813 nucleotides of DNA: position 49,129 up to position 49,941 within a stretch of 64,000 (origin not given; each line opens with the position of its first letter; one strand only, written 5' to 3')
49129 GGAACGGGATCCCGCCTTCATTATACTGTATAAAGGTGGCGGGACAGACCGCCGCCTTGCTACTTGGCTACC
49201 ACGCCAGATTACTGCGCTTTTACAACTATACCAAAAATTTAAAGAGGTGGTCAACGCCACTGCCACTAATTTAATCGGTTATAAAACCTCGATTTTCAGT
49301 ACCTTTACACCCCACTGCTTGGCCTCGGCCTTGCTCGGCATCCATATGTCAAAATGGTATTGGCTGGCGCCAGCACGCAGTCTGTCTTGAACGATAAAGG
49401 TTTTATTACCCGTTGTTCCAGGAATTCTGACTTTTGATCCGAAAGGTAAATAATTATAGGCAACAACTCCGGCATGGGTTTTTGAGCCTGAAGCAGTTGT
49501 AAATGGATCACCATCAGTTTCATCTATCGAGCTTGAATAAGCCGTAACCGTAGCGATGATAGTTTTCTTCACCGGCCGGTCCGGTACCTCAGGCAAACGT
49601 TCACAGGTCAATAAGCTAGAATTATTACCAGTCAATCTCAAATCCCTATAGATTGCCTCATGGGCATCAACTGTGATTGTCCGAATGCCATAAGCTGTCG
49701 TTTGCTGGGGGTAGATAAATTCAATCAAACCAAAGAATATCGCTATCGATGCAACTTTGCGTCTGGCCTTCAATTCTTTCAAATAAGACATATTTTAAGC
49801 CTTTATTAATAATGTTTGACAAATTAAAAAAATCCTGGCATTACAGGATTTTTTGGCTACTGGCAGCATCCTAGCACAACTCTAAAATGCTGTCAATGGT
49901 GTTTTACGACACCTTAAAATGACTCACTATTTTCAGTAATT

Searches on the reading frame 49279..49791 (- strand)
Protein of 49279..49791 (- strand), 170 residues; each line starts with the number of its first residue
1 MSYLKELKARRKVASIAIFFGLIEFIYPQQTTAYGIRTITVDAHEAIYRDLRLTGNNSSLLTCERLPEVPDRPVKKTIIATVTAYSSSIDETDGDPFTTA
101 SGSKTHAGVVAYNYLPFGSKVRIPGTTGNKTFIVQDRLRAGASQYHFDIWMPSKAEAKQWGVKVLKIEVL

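Call 53: search_protein_families(library=pfam, proteins=[window:49279-49791:-], max_evalue=0.001)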
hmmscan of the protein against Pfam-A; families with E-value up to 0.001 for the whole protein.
window:49279-49791:- (170 aa): 1 family
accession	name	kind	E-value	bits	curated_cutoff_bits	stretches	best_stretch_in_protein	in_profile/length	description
PF06725.17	3D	-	0.00044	20.9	23.8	1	113-166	8-67/72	3D domain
